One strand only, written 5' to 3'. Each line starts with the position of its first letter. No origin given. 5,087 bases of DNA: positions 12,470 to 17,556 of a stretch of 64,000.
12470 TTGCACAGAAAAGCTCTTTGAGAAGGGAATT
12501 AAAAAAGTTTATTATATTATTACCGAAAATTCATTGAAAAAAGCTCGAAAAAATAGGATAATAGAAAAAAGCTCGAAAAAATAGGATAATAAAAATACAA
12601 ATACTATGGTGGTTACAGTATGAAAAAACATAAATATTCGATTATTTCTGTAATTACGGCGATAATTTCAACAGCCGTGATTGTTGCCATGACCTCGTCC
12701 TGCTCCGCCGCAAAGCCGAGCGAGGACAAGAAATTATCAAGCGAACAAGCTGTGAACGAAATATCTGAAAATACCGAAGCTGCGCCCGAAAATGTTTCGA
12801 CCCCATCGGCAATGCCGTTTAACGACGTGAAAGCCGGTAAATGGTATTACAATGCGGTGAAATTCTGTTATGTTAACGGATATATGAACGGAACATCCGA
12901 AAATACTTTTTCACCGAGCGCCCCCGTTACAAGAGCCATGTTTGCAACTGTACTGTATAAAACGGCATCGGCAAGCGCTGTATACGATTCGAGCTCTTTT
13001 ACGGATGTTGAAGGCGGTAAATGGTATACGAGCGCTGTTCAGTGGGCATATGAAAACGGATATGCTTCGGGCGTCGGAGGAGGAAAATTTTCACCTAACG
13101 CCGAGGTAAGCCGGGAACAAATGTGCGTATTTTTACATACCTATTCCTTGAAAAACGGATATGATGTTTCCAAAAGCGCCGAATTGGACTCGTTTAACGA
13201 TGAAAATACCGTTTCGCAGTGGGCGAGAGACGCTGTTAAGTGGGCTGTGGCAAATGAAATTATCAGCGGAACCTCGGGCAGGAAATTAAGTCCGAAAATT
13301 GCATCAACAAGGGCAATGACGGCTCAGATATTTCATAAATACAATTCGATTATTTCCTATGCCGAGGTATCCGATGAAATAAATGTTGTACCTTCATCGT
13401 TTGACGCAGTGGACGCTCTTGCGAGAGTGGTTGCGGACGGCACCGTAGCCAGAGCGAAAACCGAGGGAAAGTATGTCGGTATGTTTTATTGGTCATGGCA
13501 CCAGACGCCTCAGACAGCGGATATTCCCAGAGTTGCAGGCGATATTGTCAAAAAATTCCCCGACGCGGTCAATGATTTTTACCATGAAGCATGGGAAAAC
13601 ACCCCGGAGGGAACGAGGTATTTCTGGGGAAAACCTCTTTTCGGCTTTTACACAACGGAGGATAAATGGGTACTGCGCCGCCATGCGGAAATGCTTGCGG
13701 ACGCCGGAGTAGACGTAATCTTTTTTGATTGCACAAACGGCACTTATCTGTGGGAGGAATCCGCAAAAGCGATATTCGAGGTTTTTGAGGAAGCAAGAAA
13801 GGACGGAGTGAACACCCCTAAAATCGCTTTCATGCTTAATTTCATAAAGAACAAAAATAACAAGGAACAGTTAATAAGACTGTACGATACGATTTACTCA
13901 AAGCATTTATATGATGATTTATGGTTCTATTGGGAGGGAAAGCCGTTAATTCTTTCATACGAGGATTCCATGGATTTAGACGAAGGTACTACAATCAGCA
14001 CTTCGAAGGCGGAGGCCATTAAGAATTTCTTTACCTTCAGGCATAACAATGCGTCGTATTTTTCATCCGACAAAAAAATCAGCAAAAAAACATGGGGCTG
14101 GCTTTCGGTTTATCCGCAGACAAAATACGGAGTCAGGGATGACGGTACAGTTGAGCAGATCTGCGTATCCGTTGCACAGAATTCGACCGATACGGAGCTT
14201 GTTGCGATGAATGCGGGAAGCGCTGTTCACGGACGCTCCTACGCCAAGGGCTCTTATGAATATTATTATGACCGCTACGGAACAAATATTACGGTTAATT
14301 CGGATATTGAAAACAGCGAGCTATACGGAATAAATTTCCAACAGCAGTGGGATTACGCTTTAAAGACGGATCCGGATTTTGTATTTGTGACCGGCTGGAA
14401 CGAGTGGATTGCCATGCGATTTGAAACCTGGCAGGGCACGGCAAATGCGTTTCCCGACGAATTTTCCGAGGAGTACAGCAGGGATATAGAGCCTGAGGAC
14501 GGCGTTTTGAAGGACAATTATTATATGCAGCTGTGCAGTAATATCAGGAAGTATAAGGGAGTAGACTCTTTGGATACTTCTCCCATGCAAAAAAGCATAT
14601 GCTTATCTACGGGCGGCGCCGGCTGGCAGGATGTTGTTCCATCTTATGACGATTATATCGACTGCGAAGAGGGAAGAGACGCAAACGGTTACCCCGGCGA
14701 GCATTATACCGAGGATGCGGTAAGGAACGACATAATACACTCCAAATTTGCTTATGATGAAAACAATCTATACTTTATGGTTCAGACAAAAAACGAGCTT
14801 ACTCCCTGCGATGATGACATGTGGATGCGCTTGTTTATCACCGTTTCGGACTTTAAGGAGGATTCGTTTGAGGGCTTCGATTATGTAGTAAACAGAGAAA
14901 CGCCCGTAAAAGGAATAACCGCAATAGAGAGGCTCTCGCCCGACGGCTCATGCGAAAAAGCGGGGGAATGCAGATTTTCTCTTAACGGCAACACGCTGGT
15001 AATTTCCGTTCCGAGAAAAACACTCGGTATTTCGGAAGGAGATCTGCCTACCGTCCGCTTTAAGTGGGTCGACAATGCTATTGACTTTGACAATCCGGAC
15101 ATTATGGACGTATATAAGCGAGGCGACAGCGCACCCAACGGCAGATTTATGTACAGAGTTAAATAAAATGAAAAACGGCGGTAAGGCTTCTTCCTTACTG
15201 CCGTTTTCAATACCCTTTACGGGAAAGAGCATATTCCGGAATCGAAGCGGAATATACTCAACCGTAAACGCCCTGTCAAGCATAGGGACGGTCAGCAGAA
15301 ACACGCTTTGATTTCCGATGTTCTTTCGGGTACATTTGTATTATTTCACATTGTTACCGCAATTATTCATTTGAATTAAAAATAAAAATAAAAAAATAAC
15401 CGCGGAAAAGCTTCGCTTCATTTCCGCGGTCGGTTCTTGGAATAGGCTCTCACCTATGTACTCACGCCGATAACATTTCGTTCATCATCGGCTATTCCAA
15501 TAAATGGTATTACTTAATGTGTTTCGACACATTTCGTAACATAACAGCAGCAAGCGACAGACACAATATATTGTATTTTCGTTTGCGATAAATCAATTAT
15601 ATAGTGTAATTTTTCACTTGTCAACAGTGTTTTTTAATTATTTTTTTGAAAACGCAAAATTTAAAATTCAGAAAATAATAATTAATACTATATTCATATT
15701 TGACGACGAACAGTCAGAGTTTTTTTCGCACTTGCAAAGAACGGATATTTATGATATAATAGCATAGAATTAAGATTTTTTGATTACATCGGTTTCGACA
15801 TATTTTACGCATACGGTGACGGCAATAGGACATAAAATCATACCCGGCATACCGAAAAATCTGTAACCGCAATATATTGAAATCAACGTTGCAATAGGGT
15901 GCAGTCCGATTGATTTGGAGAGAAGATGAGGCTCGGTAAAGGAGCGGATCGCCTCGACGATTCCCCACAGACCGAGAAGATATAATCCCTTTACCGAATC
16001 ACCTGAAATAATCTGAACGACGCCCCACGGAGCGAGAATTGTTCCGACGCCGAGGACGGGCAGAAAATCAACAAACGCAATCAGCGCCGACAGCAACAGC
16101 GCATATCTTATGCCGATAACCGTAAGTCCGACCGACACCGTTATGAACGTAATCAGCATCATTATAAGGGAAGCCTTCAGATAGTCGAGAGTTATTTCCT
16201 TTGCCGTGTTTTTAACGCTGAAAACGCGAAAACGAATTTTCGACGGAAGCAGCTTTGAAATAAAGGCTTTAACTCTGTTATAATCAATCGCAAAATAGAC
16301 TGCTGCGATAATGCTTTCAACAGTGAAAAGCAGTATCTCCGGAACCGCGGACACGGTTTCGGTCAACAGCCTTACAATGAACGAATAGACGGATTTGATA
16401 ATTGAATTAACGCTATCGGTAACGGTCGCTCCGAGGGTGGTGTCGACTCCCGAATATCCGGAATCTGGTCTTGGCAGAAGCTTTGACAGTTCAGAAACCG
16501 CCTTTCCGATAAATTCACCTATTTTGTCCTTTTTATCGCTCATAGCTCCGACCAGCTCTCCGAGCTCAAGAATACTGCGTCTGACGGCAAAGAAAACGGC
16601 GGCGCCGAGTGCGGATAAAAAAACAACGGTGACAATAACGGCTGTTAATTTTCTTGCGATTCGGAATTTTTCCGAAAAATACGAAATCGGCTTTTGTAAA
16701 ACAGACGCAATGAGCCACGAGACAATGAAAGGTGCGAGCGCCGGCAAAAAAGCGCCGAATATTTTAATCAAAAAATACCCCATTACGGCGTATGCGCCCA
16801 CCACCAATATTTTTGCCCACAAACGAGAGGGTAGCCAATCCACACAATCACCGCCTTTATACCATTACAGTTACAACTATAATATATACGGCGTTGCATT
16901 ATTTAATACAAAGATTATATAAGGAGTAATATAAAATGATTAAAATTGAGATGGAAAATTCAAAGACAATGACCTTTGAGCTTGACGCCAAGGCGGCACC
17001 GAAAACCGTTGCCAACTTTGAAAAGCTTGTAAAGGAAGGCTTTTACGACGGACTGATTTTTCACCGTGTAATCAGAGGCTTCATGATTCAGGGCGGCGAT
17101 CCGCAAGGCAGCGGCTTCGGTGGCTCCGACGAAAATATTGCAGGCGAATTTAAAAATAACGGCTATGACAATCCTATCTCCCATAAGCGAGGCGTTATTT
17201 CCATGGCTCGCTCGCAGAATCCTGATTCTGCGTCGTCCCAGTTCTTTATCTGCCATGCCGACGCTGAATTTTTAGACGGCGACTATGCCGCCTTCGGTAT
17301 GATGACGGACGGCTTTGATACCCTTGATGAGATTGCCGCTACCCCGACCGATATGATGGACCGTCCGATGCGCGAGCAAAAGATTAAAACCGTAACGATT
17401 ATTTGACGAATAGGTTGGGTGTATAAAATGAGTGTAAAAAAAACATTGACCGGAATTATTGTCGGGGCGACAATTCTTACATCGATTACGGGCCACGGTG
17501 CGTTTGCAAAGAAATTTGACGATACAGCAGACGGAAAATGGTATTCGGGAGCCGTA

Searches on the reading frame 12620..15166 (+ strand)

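Call 52: search_protein_families(library=pfam, proteins=[window:12620-15166:+], max_evalue=0.0001)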
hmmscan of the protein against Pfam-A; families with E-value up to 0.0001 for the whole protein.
window:12620-15166:+ (848 aa): 1 family
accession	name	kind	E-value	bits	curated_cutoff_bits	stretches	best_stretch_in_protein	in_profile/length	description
PF00395.25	SLH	-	1.5e-30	105.4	20.8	3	126-169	1-44/44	S-layer homology domain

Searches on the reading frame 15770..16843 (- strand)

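Call 52: search_protein_families(library=pfam, proteins=[window:15770-16843:-], max_evalue=0.0001)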
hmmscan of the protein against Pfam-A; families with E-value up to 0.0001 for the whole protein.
window:15770-16843:- (357 aa): 1 family
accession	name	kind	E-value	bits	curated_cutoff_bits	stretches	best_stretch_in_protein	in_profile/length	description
PF01594.21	AI-2E_transport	-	6.6e-44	150.9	34.3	1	13-350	2-324/327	AI-2E family transporter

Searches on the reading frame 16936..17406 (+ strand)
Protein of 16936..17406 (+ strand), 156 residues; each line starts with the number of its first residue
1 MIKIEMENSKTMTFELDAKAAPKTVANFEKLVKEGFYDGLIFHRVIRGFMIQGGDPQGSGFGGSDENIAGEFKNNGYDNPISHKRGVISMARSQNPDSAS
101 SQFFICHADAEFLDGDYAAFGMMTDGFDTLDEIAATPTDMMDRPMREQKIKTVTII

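Call 52: search_protein_families(library=pfam, proteins=[window:16936-17406:+], max_evalue=0.0001)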
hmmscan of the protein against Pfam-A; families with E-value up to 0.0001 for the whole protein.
window:16936-17406:+ (156 aa): 1 family
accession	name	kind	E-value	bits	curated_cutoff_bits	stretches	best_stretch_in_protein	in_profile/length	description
PF00160.26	Pro_isomerase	-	6.8e-49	166.6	21.7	1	2-154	2-158/159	Cyclophilin type peptidyl-prolyl cis-trans isomerase/CLD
